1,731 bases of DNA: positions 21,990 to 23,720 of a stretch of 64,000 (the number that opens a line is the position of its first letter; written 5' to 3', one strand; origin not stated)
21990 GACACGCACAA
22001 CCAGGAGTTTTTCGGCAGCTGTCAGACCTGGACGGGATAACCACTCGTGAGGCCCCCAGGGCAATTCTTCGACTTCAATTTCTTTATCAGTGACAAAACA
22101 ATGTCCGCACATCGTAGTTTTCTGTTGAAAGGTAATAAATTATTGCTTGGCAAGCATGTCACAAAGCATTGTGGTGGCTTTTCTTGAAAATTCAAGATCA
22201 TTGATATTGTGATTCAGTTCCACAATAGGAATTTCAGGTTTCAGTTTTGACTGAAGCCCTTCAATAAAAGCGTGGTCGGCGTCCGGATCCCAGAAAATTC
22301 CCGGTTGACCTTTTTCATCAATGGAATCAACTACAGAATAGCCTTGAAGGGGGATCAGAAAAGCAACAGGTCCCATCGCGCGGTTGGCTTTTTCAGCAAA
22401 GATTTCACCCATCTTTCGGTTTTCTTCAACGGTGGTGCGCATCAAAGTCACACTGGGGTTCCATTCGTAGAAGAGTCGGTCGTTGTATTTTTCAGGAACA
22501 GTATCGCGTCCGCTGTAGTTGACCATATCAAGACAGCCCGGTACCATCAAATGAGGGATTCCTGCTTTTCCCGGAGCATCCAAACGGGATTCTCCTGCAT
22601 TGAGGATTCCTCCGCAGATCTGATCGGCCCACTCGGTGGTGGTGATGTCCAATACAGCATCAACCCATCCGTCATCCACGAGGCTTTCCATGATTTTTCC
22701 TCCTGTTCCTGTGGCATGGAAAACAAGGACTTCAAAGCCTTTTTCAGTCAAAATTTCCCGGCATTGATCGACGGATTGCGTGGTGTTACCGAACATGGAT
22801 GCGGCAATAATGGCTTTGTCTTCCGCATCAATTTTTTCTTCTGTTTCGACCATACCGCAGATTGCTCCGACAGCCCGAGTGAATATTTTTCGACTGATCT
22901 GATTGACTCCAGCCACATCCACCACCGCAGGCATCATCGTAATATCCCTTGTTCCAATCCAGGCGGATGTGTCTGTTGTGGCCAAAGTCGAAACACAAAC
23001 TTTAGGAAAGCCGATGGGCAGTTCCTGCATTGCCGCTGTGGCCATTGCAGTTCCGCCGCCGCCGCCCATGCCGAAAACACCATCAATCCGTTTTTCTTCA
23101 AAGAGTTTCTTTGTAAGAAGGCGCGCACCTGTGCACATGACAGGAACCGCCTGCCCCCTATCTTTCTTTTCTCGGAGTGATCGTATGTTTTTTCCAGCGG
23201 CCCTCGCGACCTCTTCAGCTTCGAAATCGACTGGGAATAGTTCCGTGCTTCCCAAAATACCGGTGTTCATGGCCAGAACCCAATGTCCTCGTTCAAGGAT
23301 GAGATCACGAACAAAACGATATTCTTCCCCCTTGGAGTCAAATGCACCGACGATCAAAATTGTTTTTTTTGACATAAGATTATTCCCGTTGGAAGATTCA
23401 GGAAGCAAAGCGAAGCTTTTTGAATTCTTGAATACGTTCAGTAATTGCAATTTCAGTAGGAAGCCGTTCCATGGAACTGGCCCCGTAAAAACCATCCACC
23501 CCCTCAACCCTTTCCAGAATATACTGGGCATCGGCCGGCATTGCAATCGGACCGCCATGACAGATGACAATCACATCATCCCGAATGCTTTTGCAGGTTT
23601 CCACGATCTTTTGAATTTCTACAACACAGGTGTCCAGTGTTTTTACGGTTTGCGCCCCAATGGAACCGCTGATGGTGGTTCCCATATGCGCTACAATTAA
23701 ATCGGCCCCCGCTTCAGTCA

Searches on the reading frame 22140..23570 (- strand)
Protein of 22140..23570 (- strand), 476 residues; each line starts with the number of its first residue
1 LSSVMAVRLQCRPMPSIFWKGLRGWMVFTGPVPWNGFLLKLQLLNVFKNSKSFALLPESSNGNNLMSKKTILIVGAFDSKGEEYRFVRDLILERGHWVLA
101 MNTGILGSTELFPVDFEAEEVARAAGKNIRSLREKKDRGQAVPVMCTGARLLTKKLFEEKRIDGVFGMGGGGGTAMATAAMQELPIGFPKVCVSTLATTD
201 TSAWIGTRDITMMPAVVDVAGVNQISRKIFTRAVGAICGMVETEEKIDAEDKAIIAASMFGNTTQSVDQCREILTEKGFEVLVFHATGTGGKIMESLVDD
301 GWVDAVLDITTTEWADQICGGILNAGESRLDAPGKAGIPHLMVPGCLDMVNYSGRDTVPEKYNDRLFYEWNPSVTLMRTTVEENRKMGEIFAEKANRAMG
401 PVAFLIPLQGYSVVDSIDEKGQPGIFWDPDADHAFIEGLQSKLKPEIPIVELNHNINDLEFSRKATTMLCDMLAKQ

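Call 43: search_protein_families(library=pfam, max_evalue=0.01, proteins=[window:22140-23570:-])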
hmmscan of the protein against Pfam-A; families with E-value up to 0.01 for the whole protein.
window:22140-23570:- (476 aa): 2 families
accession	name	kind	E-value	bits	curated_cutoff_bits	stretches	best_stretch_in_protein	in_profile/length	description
PF23189.1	UPF0261_C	-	1.3e-81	273.4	27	1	252-472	1-217/218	Uncharacterised protein family (UPF0261) C-terminal domain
PF06792.17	UPF0261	-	2.4e-59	200.7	27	1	69-245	1-175/176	Uncharacterised protein family (UPF0261) N-terminal domain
